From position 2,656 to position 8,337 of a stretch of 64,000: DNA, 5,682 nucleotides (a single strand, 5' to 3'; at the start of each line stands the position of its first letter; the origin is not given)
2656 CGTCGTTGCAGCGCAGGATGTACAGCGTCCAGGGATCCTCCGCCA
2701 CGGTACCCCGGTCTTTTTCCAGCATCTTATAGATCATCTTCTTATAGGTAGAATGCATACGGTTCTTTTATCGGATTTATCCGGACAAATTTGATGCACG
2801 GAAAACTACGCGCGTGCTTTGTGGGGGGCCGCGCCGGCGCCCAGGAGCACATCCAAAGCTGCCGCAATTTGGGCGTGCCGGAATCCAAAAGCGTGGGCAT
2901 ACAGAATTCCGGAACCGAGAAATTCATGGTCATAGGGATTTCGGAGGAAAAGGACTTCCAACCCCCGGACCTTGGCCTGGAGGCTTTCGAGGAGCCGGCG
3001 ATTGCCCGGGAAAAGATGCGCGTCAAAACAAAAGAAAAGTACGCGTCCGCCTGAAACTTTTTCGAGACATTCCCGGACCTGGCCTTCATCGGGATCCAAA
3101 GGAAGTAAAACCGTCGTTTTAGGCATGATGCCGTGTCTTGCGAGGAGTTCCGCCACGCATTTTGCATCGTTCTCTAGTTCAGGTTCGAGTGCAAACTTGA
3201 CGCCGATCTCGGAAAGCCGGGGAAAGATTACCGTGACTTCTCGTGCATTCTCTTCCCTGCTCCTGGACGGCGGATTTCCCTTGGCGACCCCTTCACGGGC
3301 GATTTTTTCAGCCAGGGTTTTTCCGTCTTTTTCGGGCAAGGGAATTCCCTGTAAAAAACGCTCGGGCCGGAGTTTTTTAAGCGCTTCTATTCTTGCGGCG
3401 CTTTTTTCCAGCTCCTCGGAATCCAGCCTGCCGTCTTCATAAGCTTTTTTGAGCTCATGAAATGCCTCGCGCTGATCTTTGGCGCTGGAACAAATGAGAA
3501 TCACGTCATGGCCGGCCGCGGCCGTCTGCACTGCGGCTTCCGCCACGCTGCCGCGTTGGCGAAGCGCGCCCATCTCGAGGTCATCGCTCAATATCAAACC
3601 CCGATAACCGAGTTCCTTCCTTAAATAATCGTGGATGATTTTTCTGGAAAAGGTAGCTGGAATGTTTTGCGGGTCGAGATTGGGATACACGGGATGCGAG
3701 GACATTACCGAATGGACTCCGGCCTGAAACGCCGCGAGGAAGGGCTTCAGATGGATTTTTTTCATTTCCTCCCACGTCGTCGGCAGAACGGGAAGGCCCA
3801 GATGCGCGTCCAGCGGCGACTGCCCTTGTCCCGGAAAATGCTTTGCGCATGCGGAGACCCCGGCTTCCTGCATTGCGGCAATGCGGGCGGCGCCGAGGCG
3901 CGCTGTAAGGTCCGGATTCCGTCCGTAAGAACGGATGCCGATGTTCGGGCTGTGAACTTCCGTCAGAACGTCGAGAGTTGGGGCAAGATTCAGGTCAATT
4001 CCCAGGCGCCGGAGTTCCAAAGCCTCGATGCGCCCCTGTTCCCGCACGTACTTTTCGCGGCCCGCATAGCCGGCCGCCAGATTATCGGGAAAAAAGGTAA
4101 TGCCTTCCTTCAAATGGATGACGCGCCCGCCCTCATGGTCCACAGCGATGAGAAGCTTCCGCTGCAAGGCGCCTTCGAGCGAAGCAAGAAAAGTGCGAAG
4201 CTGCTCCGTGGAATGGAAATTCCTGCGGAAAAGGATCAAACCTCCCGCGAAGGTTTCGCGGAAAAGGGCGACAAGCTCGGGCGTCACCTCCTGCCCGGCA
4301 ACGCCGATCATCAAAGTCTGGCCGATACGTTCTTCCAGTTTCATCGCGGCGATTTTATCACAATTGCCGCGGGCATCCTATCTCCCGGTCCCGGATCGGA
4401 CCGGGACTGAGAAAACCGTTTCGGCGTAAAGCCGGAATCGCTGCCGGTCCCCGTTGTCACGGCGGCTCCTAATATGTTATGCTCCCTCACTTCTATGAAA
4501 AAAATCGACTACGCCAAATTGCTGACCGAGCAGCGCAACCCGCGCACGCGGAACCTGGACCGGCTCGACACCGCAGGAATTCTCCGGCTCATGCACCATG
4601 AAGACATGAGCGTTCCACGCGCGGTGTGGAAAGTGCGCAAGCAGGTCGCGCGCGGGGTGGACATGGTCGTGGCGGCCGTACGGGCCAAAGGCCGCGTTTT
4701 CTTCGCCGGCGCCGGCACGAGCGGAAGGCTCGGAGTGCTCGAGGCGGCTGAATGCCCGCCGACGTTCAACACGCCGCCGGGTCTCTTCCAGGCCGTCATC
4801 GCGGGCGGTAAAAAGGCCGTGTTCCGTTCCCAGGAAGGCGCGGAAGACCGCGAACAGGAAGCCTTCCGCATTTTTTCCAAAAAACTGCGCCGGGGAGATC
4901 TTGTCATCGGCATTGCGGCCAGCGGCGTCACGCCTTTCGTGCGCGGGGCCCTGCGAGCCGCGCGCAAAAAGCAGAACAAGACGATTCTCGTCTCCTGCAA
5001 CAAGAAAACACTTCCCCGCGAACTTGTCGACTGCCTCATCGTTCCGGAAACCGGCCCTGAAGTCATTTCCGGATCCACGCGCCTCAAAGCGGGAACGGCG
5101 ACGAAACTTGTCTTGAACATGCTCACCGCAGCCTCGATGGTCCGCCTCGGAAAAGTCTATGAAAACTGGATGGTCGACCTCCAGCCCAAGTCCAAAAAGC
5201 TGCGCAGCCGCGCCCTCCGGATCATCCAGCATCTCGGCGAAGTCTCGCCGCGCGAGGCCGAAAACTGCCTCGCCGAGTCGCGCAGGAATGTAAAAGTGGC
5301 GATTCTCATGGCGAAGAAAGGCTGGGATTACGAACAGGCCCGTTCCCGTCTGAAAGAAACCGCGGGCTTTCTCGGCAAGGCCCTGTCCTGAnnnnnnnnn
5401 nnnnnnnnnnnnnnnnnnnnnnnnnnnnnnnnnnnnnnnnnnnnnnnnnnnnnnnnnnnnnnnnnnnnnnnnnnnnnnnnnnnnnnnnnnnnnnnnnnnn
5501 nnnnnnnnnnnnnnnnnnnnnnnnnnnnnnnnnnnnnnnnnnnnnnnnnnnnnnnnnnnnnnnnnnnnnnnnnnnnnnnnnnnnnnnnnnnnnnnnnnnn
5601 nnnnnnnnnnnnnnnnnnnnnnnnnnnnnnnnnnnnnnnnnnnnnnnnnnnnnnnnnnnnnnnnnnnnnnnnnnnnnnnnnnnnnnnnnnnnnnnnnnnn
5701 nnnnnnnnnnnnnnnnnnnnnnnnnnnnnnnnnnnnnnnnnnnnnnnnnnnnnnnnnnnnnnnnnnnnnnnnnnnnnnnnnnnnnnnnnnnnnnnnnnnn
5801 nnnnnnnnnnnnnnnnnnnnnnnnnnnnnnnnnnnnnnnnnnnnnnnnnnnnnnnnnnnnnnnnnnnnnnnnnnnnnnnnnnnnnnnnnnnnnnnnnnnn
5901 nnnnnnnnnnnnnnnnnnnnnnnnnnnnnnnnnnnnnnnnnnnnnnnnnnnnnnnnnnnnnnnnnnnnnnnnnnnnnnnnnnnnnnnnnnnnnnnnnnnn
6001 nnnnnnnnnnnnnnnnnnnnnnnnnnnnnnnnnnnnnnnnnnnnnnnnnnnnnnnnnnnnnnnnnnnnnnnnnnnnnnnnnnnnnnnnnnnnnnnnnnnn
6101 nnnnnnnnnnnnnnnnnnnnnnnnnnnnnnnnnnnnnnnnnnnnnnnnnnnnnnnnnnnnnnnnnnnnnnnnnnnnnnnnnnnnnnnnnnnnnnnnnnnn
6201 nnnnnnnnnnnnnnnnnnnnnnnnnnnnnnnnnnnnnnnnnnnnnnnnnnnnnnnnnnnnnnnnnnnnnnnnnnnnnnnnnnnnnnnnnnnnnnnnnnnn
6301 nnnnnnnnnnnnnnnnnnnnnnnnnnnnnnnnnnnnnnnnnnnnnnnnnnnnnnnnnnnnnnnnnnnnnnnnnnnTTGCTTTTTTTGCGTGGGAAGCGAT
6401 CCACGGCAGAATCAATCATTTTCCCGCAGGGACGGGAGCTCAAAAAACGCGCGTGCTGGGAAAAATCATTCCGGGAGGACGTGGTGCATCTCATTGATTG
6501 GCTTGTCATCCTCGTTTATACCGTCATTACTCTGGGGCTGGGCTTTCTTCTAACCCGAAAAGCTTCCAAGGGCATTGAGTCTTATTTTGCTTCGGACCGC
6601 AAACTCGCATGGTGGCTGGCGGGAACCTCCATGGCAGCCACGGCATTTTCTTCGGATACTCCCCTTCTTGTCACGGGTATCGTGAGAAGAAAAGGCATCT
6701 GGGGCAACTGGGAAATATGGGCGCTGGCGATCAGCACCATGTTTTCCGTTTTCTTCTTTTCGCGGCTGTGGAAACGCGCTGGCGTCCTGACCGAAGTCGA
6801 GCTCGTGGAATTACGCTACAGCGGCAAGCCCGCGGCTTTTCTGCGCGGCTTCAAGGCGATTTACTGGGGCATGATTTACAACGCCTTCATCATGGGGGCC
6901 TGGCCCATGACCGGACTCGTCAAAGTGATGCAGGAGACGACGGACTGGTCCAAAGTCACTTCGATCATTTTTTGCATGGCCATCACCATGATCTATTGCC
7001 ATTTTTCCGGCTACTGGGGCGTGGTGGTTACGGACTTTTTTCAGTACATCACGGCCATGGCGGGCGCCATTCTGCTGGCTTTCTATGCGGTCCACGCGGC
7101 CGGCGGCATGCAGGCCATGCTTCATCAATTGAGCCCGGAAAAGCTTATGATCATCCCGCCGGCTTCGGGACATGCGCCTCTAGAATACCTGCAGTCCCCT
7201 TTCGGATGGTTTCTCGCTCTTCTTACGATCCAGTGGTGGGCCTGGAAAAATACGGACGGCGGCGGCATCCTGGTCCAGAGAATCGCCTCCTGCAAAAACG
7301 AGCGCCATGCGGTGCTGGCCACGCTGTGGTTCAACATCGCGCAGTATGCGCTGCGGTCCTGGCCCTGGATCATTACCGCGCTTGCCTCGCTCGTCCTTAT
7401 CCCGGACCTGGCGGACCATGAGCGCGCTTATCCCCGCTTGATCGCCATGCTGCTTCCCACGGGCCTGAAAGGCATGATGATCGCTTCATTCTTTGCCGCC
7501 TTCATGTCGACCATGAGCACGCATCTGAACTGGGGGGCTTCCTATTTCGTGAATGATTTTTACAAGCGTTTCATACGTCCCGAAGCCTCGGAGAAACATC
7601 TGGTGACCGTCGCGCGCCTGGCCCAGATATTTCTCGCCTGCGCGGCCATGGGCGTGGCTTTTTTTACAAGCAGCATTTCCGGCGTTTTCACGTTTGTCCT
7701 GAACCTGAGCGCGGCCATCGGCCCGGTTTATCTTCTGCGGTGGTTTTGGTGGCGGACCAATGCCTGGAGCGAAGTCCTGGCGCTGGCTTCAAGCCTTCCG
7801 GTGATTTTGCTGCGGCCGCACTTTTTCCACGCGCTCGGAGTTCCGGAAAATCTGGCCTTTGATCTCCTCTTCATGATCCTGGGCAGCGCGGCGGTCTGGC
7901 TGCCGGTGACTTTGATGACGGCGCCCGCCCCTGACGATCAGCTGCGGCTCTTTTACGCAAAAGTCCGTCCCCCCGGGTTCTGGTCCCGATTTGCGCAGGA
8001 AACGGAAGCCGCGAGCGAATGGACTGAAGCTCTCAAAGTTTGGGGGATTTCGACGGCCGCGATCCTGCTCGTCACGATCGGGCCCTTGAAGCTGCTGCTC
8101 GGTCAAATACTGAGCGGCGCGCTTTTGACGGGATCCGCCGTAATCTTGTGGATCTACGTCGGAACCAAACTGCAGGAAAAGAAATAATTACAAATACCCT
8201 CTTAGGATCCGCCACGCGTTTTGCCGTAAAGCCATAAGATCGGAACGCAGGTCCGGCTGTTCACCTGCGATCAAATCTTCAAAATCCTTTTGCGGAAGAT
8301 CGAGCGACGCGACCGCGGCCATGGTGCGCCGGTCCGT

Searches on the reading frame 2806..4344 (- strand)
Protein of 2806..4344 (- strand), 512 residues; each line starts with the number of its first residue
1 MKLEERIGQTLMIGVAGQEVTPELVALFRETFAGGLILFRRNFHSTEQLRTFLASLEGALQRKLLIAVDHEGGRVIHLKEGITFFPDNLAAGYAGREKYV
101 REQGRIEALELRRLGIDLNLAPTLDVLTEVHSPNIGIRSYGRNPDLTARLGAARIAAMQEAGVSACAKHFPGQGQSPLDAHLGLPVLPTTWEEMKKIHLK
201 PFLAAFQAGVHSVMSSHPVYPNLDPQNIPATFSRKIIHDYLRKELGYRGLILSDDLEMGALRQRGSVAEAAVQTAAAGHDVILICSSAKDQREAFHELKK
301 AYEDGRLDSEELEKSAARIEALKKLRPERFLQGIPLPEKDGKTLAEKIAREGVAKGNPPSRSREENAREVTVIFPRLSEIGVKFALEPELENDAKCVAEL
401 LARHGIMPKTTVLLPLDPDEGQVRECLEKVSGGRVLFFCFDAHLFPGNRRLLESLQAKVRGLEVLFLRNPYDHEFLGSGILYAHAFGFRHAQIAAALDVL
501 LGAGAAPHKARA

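Call 23: search_protein_families(library=pfam, proteins=[window:2806-4344:-], max_evalue=0.00001)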
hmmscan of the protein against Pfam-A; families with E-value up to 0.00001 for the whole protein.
window:2806-4344:- (512 aa): 1 family
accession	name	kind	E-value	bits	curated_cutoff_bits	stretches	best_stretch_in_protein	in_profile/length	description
PF00933.27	Glyco_hydro_3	-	8.9e-72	242.6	27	1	3-320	2-314/316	Glycosyl hydrolase family 3 N terminal domain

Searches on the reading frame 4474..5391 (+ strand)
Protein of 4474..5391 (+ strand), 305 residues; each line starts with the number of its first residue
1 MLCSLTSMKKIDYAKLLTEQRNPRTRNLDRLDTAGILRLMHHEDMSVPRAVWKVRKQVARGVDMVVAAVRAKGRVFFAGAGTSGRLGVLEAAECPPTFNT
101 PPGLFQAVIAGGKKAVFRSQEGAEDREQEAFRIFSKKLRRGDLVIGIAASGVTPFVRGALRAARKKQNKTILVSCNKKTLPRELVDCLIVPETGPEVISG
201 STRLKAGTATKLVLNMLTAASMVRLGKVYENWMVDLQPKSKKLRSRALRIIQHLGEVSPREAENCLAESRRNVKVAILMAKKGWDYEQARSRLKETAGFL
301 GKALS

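Call 23: search_protein_families(library=pfam, proteins=[window:4474-5391:+], max_evalue=0.00001)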
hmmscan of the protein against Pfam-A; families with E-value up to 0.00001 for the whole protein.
window:4474-5391:+ (305 aa): 3 families
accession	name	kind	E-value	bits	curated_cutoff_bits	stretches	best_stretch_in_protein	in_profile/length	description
PF22645.1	GKRP_SIS_N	-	2.8e-18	66.2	27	1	58-162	2-111/113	Glucokinase regulatory protein N-terminal SIS domain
PF20741.3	GKRP-like_C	-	4.2e-07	30.9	27.7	0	230-269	1-40/100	C-terminal lid domain of glucokinase regulatory protein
PF13580.11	SIS_2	-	8.2e-06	26.3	27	0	55-171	18-134/138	SIS domain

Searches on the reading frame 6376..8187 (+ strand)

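Call 23: search_protein_families(library=pfam, proteins=[window:6376-8187:+], max_evalue=0.00001)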
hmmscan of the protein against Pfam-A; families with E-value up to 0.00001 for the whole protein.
window:6376-8187:+ (603 aa): 1 family
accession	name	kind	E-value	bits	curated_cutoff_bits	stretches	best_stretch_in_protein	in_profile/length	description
PF00474.23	SSF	-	1.3e-35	123.6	22.8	1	70-463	1-396/406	Sodium:solute symporter family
